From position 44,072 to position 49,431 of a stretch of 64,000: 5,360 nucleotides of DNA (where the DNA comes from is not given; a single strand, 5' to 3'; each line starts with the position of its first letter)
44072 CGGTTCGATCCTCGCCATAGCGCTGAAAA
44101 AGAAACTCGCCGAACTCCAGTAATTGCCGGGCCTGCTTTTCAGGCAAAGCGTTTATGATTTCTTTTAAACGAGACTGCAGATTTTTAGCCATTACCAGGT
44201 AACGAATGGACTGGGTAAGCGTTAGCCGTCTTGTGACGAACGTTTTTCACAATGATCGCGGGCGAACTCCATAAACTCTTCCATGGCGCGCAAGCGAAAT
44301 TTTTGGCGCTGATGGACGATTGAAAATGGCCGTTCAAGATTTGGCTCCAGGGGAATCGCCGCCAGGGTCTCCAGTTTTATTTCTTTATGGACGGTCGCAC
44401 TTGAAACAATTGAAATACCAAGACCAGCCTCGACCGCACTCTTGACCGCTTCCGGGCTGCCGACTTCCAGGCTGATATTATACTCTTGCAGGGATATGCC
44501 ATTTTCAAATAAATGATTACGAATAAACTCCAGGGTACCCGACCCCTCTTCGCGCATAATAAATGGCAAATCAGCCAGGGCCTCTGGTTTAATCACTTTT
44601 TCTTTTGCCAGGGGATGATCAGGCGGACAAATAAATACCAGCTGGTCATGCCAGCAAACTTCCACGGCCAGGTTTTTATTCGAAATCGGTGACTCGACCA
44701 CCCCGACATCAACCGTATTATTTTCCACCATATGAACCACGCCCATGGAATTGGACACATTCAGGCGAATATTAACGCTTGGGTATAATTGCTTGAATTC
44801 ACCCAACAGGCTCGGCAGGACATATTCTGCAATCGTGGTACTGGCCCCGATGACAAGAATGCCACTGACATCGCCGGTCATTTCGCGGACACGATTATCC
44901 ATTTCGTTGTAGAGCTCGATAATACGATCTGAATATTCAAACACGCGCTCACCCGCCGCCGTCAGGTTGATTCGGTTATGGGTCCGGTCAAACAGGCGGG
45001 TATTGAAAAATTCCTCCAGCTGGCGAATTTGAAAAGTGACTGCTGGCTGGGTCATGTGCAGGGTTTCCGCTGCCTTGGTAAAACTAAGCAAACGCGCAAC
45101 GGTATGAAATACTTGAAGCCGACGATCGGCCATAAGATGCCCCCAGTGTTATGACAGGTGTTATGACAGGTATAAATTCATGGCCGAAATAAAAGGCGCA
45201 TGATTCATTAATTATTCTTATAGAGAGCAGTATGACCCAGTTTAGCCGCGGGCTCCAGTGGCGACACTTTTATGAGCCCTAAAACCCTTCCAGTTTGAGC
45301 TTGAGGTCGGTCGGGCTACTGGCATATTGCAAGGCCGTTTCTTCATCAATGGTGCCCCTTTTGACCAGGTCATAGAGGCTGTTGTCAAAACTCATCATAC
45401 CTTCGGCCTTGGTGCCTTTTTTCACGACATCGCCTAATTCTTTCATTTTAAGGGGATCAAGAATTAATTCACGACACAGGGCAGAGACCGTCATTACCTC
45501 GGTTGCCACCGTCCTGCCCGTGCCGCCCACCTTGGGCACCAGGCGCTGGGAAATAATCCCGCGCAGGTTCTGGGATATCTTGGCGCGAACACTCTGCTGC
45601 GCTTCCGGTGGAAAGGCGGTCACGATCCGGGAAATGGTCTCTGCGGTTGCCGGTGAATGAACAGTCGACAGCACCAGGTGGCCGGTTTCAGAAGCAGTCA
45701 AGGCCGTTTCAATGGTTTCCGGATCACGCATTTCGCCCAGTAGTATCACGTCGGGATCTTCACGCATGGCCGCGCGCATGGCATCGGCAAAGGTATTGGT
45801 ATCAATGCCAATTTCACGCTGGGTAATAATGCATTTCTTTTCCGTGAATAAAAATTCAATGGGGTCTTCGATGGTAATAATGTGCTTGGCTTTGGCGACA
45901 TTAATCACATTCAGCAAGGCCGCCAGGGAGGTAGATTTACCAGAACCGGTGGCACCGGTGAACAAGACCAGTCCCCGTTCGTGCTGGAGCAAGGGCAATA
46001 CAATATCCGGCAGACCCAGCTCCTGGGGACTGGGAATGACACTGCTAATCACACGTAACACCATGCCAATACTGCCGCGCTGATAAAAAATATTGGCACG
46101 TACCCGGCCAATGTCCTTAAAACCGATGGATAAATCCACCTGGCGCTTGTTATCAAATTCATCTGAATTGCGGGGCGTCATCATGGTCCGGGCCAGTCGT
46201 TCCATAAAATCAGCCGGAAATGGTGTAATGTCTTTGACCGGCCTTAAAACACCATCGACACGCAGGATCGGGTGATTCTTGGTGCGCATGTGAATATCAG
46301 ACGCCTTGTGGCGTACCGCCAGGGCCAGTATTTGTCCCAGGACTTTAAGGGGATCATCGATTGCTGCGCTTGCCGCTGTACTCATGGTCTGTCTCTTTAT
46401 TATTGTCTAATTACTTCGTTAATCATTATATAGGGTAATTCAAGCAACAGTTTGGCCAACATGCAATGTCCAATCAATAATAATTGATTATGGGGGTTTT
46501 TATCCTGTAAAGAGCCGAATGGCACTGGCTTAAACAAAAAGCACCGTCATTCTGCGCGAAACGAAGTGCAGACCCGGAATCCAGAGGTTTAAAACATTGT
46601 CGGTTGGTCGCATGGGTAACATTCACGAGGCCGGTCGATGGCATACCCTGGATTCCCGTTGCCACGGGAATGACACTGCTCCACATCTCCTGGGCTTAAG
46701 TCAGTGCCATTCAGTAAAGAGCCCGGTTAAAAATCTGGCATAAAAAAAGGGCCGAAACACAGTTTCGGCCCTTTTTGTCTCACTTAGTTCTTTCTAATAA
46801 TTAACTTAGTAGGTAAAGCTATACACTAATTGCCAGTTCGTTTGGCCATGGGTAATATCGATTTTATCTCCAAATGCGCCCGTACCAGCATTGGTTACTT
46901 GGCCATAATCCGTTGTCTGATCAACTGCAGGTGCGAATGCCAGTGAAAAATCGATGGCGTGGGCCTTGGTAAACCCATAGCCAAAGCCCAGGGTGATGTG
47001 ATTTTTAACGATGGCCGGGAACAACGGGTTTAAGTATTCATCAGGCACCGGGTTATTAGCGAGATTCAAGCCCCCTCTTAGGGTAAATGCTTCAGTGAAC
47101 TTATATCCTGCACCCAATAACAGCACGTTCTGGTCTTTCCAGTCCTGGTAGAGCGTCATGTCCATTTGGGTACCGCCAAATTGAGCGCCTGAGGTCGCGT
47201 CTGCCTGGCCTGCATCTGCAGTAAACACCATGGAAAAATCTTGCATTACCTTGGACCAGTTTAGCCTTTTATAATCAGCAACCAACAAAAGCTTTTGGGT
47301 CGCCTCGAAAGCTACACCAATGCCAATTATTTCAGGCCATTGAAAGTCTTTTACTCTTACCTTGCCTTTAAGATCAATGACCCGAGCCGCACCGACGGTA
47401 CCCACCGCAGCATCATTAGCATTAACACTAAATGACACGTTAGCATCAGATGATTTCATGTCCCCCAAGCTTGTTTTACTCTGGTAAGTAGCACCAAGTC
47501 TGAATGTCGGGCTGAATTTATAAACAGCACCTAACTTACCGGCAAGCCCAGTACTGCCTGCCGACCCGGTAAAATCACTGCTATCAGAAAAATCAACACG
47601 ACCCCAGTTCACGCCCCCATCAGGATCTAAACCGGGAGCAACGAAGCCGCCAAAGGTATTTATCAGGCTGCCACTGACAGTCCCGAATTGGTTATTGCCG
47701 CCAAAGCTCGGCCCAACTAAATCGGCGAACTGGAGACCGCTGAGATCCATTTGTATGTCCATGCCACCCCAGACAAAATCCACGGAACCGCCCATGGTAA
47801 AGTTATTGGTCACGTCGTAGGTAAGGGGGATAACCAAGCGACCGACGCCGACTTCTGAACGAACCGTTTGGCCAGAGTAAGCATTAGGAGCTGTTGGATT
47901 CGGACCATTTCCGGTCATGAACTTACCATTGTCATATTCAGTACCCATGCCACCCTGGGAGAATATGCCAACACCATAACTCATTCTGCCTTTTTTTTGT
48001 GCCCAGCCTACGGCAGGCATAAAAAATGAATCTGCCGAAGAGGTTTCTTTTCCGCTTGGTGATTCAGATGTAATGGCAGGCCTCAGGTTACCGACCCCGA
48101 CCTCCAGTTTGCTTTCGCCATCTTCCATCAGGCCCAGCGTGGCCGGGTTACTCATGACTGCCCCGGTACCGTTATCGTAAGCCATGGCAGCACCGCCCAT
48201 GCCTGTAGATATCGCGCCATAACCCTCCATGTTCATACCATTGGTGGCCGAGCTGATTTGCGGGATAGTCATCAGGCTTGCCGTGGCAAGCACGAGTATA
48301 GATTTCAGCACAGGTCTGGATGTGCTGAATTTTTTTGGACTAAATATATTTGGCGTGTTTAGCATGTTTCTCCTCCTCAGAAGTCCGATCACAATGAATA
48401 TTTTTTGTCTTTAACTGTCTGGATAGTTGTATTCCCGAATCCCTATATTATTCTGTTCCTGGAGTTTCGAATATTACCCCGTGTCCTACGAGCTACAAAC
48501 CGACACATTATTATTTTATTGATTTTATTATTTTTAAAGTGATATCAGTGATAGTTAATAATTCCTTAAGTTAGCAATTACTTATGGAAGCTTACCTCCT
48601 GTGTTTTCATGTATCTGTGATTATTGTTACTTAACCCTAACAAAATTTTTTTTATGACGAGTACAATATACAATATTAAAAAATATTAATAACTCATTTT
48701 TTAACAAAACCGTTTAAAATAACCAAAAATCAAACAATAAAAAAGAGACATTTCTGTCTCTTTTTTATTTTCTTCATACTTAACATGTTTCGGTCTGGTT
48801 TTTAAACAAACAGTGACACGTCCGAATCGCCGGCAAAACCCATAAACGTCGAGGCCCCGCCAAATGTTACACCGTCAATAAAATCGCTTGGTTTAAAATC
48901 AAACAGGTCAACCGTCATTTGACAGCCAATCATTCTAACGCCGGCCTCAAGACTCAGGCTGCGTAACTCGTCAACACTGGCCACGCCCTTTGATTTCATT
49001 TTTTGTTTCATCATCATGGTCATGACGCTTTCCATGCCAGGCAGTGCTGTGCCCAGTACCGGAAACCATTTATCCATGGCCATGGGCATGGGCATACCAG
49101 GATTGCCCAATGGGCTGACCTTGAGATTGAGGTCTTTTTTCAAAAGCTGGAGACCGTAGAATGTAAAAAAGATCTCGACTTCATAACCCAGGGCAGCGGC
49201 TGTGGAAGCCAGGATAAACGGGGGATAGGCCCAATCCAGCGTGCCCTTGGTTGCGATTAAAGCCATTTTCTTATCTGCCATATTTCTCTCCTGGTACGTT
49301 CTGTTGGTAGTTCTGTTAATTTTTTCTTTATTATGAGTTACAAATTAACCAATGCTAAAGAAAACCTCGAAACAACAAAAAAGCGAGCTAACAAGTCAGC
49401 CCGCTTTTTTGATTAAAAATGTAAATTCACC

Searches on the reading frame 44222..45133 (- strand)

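Call 72: search_protein_families(library=pfam, proteins=[window:44222-45133:-], max_evalue=0.00001)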
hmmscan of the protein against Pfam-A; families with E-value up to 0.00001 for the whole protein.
window:44222-45133:- (303 aa): 4 families
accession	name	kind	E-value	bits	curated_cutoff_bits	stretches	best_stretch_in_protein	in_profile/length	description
PF03466.25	LysR_substrate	-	4.9e-54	183.3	28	1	88-295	3-208/209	LysR substrate binding domain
PF00126.33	HTH_1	-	1.6e-22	79.7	26.6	1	4-62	2-60/60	Bacterial regulatory helix-turn-helix protein, lysR family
PF12849.12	PBP_like_2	-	5.9e-11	43.1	27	1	89-249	8-190/267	PBP superfamily domain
PF12727.12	PBP_like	-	4.2e-08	33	27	1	130-291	34-192/193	PBP superfamily domain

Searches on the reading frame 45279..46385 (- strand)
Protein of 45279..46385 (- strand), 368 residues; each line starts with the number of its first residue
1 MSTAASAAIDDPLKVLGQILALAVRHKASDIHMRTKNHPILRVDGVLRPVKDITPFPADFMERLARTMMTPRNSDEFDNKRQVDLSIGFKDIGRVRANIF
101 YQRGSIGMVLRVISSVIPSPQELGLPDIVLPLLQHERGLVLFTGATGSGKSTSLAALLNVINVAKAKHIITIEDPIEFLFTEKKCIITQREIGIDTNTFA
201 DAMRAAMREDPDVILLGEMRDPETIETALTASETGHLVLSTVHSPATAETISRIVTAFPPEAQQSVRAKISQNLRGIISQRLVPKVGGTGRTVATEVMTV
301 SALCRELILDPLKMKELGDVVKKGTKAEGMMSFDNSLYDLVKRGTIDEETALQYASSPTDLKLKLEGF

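Call 72: search_protein_families(library=pfam, proteins=[window:45279-46385:-], max_evalue=0.00001)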
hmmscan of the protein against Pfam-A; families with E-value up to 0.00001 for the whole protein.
window:45279-46385:- (368 aa): 1 family
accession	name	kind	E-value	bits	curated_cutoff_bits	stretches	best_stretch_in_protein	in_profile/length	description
PF00437.27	T2SSE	-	2.2e-50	171.8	24.9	1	14-292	10-287/370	Type II/IV secretion system protein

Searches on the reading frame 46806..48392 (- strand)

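Call 72: search_protein_families(library=pfam, proteins=[window:46806-48392:-], max_evalue=0.00001)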
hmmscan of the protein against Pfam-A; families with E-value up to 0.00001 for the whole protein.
window:46806-48392:- (528 aa): 1 family
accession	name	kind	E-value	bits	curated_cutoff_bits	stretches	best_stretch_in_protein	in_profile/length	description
PF03349.22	Toluene_X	-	8e-27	94.2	29.7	1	61-489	23-384/421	Outer membrane protein transport protein (OMPP1/FadL/TodX)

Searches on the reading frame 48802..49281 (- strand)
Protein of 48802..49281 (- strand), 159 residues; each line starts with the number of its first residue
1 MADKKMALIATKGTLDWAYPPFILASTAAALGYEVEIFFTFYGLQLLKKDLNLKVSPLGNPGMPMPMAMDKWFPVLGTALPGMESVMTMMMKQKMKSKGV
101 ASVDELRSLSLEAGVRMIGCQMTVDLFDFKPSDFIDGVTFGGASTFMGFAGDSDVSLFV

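Call 72: search_protein_families(library=pfam, proteins=[window:48802-49281:-], max_evalue=0.00001)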
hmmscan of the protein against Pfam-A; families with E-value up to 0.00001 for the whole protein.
window:48802-49281:- (159 aa): 2 families
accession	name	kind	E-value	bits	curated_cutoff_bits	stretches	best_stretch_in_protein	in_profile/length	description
PF13686.11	DrsE_2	-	3.7e-53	180.1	25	1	3-158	2-156/156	DsrE/DsrF/DrsH-like family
PF02635.20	DsrE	-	1.6e-06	28.7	22.7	0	103-154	61-111/116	DsrE/DsrF-like family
